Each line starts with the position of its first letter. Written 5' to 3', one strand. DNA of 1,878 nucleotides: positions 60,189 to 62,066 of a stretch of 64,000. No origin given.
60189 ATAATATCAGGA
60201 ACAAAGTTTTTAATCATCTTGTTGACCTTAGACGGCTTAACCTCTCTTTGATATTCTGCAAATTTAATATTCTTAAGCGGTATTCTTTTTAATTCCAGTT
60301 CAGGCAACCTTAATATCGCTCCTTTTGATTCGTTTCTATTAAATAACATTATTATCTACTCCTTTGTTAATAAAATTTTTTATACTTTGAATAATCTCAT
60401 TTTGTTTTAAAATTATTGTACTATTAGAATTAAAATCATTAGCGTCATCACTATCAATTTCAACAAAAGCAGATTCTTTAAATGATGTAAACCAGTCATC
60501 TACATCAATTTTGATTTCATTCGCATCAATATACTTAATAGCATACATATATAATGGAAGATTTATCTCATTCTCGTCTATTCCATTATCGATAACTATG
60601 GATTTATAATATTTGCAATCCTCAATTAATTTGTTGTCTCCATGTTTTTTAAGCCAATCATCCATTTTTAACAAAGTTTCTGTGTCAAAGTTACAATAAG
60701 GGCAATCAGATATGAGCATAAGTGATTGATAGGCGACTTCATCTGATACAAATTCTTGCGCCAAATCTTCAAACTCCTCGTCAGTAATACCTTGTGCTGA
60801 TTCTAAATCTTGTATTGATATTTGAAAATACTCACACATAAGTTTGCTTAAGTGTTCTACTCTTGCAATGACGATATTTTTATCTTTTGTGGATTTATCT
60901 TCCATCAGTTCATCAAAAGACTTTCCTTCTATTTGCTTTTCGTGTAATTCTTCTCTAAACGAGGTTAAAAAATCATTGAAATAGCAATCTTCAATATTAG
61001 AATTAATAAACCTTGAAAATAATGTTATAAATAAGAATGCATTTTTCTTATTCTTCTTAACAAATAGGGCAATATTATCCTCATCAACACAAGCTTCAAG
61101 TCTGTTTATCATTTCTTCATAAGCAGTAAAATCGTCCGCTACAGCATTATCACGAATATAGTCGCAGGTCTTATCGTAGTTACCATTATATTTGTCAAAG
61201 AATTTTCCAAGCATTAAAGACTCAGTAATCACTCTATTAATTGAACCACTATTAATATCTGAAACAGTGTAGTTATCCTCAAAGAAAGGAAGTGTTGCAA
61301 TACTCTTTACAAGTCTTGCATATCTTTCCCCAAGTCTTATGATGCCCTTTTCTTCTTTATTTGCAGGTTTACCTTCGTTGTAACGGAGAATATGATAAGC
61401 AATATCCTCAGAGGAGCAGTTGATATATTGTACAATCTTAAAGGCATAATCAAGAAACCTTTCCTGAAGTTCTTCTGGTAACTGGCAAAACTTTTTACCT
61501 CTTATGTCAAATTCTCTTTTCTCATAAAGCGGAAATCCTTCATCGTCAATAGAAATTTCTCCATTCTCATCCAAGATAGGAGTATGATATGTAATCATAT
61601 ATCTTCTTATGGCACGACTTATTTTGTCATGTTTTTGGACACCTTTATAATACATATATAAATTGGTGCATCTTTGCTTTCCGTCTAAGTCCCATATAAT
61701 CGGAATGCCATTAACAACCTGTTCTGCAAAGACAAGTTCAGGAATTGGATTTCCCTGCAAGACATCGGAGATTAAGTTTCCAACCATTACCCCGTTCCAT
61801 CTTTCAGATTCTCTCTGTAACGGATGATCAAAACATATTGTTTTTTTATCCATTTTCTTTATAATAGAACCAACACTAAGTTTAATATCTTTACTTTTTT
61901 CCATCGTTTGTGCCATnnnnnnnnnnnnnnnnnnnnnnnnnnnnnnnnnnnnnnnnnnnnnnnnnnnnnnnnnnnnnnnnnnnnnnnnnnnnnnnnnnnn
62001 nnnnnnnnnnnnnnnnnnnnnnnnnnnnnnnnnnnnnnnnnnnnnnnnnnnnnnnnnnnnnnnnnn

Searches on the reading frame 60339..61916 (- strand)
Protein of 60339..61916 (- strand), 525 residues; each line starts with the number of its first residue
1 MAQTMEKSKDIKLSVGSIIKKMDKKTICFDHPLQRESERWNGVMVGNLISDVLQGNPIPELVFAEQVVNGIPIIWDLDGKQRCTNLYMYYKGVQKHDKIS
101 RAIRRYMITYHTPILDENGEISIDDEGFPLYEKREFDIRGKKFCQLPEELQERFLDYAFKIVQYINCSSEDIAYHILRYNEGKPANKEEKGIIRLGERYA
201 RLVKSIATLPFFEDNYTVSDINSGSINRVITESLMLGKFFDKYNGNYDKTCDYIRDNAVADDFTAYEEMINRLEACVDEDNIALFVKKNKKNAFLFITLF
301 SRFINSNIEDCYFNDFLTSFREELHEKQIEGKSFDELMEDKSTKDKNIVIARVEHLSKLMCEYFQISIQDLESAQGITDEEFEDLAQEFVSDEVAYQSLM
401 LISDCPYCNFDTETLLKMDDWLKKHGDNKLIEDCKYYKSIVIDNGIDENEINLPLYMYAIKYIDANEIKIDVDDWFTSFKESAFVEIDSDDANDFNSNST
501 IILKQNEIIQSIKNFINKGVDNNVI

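Call 31: search_dna_similar(query=window:60339-61916:-, collection=phages, mode=protein, max_rows=15)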
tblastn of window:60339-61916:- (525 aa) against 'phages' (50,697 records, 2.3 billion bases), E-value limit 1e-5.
Records with a match: 9; places in all: 10; records where one place covers at least 80% of the query: 0.
Best place of each record, by identity: <60% 9.
By first word of the organism name: Bacillus 6; Alicyclobacillus 2; Bacteriophage 1.
By host as written in the record: Bacillus subtilis BEST7003 2; Bacillus subtilis 2; - 1; Alicyclobacillus acidoterrestris MMB007 1; Bacillus sp. 1; Rosselomorea vietnamensis FJAT-46955 1; Alicyclobacillus acidoterrestris strain KKP 3133 1.
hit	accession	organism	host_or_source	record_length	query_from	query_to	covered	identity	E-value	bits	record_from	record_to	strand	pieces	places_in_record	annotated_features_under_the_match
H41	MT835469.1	Bacteriophage sp.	human fecal samples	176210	4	366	69%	38.3%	7e-77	269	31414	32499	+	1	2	record has no annotation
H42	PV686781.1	Alicyclobacillus phage MMB025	Alicyclobacillus acidoterrestris MMB007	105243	14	348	64%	23.9%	6e-9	65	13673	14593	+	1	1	DefenseFinder protein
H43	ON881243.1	Bacillus phage PK-3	Bacillus sp.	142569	25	356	63%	20.6%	1e-8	64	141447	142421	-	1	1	DUF262 domain-containing protein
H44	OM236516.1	Bacillus phage FADO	Bacillus subtilis BEST7003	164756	25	356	63%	20.6%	1e-8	64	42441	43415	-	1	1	hypothetical protein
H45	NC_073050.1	Bacillus phage FADO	Bacillus subtilis BEST7003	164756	25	356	63%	20.6%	1e-8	64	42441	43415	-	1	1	hypothetical protein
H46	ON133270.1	Bacillus phage 2S-4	Rosselomorea vietnamensis FJAT-46955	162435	25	356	63%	20.6%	1e-8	64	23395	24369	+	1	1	none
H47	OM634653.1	Bacillus phage vB_BsuS_PJN02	Bacillus subtilis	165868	25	356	63%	20.1%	4e-8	62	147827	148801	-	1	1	DUF262 domain-containing protein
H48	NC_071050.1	Bacillus phage vB_BsuS_PJN02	Bacillus subtilis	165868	25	356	63%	20.1%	4e-8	62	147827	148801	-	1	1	DUF262 domain-containing protein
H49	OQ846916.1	Alicyclobacillus phage KKP_3916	Alicyclobacillus acidoterrestris strain ...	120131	13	219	39%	29.0%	1e-13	80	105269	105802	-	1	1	hypothetical protein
